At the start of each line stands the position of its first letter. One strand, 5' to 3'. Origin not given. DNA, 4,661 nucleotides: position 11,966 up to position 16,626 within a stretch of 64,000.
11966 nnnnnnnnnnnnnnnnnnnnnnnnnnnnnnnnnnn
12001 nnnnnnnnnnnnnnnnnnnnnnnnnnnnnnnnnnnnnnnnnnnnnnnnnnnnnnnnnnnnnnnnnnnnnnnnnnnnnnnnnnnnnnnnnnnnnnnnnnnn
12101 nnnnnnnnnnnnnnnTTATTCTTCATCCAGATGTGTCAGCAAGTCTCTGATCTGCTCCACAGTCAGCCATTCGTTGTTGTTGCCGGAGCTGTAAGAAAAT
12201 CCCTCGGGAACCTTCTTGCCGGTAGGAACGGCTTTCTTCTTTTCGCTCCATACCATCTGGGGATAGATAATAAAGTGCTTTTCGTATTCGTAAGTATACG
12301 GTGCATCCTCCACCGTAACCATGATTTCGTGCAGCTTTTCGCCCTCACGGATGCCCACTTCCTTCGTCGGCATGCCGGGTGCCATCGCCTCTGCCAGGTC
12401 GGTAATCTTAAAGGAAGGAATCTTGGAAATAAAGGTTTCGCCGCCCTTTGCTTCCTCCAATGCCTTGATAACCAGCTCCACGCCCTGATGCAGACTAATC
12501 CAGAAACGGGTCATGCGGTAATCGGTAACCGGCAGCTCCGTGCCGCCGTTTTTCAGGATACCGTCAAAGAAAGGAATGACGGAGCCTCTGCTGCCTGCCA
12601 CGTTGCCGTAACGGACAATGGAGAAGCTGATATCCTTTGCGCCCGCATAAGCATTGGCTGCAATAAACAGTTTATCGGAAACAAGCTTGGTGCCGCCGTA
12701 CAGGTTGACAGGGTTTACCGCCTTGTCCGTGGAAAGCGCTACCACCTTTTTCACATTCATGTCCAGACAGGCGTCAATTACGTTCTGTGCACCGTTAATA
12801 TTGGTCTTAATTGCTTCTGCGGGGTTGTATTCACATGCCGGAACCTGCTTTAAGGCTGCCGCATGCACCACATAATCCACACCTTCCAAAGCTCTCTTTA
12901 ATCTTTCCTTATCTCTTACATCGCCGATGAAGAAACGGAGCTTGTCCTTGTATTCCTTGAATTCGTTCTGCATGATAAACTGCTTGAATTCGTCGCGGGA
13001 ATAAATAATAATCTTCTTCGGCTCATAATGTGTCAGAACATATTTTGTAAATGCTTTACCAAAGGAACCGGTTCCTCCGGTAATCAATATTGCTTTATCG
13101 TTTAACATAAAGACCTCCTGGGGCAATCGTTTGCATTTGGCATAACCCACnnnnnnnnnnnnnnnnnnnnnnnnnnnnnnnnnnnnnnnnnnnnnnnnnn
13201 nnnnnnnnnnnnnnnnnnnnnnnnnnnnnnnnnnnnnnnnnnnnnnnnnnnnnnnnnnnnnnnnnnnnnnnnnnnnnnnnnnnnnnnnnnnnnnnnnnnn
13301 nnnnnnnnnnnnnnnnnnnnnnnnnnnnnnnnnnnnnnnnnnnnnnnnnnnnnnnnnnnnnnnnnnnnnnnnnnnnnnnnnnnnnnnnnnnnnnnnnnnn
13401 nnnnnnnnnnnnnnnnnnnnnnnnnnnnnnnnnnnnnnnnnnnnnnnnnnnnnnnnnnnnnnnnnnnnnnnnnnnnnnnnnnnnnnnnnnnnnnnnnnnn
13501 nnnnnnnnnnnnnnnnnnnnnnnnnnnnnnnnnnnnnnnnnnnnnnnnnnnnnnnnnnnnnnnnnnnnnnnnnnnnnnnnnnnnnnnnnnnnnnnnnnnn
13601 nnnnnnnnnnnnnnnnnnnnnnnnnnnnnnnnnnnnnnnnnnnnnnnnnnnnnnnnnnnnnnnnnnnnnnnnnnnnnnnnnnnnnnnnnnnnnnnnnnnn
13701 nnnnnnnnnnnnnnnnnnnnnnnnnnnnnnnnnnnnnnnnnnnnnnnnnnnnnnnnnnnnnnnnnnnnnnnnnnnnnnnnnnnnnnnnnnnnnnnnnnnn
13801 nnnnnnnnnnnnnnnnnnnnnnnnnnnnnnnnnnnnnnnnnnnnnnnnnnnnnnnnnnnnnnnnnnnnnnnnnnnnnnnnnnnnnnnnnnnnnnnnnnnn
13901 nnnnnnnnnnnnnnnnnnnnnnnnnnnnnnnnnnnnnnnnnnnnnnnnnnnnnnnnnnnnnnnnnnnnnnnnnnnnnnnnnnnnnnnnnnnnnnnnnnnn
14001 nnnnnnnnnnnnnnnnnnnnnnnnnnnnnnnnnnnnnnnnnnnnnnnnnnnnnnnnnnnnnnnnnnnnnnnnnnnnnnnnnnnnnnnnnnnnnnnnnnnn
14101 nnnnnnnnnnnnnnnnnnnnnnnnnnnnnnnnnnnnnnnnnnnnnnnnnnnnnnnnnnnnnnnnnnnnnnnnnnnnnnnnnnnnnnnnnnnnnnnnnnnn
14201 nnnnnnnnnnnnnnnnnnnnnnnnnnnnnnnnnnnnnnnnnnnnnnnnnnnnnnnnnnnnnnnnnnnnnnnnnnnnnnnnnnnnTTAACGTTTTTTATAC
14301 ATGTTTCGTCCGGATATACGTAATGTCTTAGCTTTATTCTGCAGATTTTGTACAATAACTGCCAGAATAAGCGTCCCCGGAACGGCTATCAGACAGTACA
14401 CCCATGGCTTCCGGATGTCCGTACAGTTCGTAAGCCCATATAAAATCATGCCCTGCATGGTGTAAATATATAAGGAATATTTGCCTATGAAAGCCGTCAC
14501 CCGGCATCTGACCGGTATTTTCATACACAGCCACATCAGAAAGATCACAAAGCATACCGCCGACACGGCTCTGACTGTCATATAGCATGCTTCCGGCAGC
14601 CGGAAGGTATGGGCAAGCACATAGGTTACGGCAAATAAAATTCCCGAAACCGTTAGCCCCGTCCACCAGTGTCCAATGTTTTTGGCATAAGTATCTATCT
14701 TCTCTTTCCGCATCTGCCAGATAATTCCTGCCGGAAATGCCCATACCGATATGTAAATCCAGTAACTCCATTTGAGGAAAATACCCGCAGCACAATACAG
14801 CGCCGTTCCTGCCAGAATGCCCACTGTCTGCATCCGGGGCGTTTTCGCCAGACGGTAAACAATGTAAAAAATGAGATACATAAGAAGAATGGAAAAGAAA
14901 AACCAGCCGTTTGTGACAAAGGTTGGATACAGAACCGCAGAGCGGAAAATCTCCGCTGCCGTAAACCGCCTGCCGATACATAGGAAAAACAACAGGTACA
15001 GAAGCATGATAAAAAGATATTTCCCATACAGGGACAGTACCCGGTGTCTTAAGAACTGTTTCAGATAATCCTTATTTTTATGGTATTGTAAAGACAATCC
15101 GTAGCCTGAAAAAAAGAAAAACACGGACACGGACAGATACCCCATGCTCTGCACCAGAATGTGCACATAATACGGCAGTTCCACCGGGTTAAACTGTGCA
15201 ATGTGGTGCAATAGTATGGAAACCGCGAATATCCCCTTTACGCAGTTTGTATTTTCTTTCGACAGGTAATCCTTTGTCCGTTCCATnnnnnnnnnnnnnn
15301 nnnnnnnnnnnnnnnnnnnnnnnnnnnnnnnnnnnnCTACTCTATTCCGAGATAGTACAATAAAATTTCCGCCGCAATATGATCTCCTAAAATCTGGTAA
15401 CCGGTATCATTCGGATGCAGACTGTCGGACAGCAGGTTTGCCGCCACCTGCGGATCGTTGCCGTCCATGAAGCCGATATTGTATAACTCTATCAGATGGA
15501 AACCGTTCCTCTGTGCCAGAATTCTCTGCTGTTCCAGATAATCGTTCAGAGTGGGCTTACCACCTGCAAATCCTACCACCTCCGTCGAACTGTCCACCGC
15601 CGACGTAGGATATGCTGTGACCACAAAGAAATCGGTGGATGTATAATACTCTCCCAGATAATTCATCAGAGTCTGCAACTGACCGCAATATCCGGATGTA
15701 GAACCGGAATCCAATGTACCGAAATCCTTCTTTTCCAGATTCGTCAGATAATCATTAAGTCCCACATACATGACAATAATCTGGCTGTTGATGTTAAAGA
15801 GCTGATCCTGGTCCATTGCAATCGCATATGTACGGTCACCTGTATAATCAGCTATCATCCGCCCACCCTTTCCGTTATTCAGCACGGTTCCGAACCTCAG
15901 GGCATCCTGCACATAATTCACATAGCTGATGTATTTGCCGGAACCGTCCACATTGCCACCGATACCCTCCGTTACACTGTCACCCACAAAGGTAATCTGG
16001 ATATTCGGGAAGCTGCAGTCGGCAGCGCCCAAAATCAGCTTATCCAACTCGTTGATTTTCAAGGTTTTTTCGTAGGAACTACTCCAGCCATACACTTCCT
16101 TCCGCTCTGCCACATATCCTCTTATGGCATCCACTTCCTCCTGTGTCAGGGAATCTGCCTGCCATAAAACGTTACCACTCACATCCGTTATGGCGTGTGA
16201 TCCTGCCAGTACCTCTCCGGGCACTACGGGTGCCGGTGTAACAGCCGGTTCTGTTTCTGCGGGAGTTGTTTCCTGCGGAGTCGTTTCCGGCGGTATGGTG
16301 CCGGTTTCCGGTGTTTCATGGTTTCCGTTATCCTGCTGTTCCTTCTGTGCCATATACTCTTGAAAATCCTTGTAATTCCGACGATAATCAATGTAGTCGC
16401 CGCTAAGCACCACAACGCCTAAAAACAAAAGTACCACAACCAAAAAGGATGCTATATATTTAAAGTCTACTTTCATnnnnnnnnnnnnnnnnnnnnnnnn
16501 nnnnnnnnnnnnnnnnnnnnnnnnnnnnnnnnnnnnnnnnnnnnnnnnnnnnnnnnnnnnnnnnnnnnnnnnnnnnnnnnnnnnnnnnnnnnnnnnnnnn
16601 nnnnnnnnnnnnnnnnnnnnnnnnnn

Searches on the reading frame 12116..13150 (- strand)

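Call 9: search_protein_families(library=pfam, proteins=[window:12116-13150:-])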
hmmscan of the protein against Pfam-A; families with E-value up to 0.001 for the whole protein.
window:12116-13150:- (344 aa): 11 families
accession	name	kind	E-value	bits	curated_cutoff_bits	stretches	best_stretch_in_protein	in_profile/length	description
PF02719.21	Polysacc_synt_2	-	1e-102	343.7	20.2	1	21-295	1-291/293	Polysaccharide biosynthesis protein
PF01370.27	Epimerase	-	4e-26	92.3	20.9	1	21-237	1-234/240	NAD dependent epimerase/dehydratase family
PF01073.25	3Beta_HSD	-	1.4e-18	67.4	22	1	22-147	1-122/280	3-beta hydroxysteroid dehydrogenase/isomerase family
PF16363.11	GDP_Man_Dehyd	-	3.8e-17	63.2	27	1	22-255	1-261/332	GDP-mannose 4,6 dehydratase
PF04321.23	RmlD_sub_bind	-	1.5e-10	41.1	27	1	21-143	3-103/287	RmlD substrate binding domain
PF07993.18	NAD_binding_4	-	6.2e-10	39.1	20.1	1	23-147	1-142/258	Male sterility protein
PF13460.12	NAD_binding_10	-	5.9e-09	36.5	27.2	1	25-149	1-106/184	NAD(P)H-binding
PF00106.31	adh_short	-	9.7e-07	28.9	26.6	1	19-140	1-135/195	short chain dehydrogenase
PF08659.16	KR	-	6.4e-06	26.6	22.6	1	21-140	3-135/180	KR domain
PF05368.20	NmrA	-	1.8e-05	24.9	27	1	18-137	2-103/298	NmrA-like family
PF03435.24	Sacchrp_dh_NADP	-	0.00056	20.7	25.1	0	21-98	1-76/129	Saccharopine dehydrogenase NADP binding domain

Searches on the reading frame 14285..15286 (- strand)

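Call 9: search_protein_families(library=pfam, proteins=[window:14285-15286:-])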
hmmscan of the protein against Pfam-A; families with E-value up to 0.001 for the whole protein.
window:14285-15286:- (333 aa): 1 family
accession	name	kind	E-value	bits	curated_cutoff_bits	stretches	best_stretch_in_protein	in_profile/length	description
PF01757.29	Acyl_transf_3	-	8.6e-21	74.8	31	1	14-312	5-324/326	Acyltransferase domain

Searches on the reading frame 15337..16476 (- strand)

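Call 9: search_protein_families(library=pfam, proteins=[window:15337-16476:-])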
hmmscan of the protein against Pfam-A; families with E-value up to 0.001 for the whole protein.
window:15337-16476:- (379 aa): 2 families
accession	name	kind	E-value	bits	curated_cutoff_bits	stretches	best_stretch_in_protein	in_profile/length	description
PF13472.12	Lipase_GDSL_2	-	1.5e-13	52.1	32.9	1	163-362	1-178/178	GDSL-like Lipase/Acylhydrolase family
PF00657.28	Lipase_GDSL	-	9.8e-10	39.4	23.6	1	161-367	1-208/208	GDSL-like Lipase/Acylhydrolase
